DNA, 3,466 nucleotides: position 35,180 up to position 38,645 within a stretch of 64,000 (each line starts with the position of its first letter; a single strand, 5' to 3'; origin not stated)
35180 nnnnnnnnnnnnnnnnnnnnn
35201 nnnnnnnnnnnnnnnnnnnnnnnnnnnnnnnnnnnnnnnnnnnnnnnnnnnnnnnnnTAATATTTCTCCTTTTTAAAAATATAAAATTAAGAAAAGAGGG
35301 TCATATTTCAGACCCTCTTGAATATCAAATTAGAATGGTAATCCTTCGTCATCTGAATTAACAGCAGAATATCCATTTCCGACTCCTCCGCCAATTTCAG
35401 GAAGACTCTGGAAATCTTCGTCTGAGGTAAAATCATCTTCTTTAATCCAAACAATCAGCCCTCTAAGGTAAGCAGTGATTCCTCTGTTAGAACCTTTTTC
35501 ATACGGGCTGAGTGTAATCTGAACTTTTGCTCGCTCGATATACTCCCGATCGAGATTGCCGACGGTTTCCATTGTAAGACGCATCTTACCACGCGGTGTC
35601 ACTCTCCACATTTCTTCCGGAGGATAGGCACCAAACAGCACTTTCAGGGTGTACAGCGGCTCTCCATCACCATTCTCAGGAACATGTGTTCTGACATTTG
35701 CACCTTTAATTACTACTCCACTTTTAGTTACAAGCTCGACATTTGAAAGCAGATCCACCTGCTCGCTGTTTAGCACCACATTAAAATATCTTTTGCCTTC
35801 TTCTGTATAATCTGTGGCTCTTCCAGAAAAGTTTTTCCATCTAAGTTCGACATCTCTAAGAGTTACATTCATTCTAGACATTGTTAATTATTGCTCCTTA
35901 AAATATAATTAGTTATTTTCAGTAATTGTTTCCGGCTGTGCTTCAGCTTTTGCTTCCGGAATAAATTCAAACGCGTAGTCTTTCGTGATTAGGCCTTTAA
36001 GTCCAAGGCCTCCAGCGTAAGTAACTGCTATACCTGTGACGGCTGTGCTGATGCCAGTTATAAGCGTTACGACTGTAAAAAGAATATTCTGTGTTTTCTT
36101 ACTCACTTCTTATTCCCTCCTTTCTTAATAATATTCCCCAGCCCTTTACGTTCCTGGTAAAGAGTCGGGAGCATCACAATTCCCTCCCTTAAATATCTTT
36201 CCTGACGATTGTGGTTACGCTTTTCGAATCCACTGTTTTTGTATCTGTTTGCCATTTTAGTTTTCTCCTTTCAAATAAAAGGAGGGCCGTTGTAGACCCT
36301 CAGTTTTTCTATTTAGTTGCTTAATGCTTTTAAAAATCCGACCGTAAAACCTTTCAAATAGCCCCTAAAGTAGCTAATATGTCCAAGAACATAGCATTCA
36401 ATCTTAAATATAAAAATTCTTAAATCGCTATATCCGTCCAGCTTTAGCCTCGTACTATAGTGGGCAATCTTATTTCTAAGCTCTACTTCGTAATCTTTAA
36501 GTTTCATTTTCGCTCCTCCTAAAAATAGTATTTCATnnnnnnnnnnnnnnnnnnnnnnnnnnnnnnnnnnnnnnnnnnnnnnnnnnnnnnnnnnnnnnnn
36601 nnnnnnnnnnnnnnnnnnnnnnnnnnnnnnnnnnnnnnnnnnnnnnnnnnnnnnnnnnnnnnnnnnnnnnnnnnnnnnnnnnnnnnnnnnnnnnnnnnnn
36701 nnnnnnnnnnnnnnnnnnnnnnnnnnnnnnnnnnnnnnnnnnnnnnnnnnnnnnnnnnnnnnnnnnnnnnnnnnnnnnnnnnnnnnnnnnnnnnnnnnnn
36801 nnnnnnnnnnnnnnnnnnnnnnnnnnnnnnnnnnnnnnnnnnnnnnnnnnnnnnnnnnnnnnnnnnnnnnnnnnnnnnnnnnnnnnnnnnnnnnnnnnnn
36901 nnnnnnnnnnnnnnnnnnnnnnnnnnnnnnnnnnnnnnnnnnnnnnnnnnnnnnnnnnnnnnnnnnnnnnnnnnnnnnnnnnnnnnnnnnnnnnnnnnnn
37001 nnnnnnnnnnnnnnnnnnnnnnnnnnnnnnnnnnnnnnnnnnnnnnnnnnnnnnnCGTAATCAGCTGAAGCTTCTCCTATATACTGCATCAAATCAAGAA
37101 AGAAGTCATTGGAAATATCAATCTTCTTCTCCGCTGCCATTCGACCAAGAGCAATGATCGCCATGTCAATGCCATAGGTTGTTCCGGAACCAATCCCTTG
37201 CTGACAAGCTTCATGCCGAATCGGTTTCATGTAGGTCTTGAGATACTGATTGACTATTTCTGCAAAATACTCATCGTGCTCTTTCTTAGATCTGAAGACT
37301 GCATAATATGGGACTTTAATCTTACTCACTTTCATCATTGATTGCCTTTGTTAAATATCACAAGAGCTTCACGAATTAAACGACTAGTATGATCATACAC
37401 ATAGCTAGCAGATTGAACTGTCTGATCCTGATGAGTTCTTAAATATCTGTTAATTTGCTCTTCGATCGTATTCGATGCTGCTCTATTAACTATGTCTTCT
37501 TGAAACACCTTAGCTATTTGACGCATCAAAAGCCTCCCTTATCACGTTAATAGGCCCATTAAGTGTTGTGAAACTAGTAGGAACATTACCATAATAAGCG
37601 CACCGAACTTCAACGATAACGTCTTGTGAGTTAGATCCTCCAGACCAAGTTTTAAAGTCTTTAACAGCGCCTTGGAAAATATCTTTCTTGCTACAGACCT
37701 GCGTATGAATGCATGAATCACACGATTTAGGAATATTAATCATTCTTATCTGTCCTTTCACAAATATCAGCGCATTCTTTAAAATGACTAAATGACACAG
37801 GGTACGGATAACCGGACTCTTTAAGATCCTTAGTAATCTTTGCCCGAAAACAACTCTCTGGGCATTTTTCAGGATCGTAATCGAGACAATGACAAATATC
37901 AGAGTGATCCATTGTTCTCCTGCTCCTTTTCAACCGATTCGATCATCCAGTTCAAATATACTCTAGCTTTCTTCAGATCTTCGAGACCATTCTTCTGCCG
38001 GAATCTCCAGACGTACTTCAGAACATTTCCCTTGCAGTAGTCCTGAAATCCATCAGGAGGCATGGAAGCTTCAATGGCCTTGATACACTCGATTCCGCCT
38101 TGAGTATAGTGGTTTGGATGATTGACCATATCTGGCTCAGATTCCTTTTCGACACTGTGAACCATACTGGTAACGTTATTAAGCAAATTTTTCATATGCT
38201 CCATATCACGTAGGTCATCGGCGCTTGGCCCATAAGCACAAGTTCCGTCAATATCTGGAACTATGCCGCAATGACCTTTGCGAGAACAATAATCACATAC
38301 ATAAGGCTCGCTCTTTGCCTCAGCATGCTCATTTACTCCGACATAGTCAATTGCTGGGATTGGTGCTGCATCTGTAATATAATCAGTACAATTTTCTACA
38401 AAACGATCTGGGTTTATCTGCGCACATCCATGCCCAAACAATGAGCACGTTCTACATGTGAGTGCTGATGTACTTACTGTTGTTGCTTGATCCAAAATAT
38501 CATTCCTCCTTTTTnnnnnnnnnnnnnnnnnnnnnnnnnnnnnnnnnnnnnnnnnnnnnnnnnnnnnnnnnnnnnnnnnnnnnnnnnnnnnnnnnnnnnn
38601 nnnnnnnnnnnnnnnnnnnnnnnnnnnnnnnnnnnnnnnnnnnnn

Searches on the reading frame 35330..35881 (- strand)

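Call 11: search_protein_families(library=phrogs, proteins=[window:35330-35881:-], max_evalue=0.001)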
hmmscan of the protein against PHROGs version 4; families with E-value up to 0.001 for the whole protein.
window:35330-35881:- (183 aa): 2 families
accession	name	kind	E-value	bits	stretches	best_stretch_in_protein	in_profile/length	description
phrog_4787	-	DNA, RNA and nucleotide metabolism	5.2e-24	85.7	1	3-162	8-156/163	single strand annealing protein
phrog_16939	-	unknown function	3.2e-12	47.2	1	5-152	137-277/330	-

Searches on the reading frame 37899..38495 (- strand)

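Call 11: search_protein_families(library=phrogs, proteins=[window:37899-38495:-], max_evalue=0.001)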
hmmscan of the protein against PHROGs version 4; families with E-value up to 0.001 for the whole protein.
window:37899-38495:- (198 aa): 22 families
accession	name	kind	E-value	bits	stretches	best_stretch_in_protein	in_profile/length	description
phrog_236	-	other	3e-38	133.5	1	101-196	218-313/431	nucleotide kinase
phrog_1689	-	other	3.5e-31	109.9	1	114-192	158-238/243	nucleotide kinase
phrog_4897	-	other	5.5e-27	96.1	1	95-193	85-185/186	kinase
phrog_4943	-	unknown function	1.3e-26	95.1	1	98-193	65-164/166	-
phrog_23238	-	unknown function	4.1e-22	79.9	1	109-191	113-196/196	-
phrog_11324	-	other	3.3e-21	77.3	1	117-192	4-75/139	nucleotide kinase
phrog_10602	-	other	1.9e-20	74.5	1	101-190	76-165/168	nucleotide kinase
phrog_2585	-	other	7.3e-20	73.1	1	63-186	43-165/175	nucleotide kinase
phrog_2781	-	unknown function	9e-17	63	1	89-195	142-251/253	-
phrog_4472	-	other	7.4e-13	49.3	1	115-193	5-82/100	nucleotide kinase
phrog_11450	-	unknown function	5.6e-12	46.3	1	119-192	321-392/394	-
phrog_4824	-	unknown function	4.5e-11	43.9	1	125-188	7-63/128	-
phrog_18538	-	unknown function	3.4e-10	41.1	1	122-183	3-66/159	-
phrog_2387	-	other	6.1e-10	40.5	1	122-191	3-74/147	nucleotide kinase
phrog_5839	-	unknown function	1.6e-08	35.6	1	121-191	5-70/128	-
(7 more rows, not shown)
